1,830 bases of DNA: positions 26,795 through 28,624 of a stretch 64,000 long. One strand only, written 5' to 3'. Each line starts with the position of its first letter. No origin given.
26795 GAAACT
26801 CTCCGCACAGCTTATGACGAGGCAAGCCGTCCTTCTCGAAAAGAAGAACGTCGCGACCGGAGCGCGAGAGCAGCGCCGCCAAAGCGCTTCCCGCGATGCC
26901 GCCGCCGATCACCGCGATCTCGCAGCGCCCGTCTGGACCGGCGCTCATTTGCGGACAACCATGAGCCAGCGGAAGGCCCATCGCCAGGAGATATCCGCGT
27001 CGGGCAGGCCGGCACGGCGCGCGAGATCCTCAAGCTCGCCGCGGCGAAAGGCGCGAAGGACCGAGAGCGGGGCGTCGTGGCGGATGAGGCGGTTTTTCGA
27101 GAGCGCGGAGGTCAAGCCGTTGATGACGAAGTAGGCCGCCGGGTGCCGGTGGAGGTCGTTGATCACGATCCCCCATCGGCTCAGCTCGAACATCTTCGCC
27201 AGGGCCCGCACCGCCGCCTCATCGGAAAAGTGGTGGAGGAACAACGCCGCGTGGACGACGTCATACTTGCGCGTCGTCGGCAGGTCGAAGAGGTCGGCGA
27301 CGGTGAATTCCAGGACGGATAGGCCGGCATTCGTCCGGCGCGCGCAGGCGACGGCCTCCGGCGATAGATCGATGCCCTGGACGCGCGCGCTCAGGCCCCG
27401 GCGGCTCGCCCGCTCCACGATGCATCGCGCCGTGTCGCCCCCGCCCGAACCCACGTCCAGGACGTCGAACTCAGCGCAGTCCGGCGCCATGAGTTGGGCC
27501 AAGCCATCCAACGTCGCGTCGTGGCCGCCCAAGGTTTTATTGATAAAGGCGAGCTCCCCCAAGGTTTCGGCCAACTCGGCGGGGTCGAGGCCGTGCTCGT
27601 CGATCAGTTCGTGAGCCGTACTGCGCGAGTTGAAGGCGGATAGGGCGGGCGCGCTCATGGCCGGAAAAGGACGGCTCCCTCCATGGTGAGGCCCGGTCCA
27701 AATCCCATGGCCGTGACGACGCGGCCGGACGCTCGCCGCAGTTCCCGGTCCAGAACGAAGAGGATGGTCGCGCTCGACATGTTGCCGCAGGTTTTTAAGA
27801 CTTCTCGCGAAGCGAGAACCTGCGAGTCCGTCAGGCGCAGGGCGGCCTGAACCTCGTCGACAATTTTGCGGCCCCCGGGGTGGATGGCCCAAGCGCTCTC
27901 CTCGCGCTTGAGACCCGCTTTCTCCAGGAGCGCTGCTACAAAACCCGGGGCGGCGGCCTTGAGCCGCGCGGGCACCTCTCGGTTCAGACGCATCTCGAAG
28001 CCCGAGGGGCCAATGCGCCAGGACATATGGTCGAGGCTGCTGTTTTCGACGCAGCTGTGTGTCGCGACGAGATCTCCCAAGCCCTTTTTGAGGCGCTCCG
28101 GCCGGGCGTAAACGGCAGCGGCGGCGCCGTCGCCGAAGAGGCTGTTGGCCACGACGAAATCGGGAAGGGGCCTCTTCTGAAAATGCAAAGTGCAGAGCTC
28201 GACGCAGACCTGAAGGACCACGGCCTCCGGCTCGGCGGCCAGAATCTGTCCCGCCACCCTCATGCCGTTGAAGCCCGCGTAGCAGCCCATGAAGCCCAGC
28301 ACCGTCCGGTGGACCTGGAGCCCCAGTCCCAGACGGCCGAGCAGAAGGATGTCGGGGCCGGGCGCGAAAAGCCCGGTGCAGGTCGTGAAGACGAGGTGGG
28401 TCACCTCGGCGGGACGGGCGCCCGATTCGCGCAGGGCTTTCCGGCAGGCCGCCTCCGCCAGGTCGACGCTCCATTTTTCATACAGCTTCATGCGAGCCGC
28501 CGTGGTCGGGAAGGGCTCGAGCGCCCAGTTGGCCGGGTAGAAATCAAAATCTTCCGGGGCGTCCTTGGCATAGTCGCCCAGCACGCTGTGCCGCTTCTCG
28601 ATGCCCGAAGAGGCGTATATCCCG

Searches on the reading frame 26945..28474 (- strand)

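Call 57: search_protein_families(library=pfam, proteins=[window:26945-28474:-], max_evalue=0.001)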
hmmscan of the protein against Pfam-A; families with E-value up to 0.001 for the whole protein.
window:26945-28474:- (509 aa): 5 families
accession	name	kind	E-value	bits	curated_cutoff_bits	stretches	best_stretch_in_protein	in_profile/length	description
PF13649.12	Methyltransf_25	-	1.1e-14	55.2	27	1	338-431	1-92/97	Methyltransferase domain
PF08241.18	Methyltransf_11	-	7.3e-11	43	21.2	1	339-427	1-82/95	Methyltransferase domain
PF13847.12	Methyltransf_31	-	2e-10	41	27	1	337-427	6-98/145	Methyltransferase domain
PF08242.18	Methyltransf_12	-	2.6e-09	38.1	30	1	339-431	1-91/98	Methyltransferase domain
PF13489.12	Methyltransf_23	-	1.1e-06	28.9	27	1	325-490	13-159/164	Methyltransferase domain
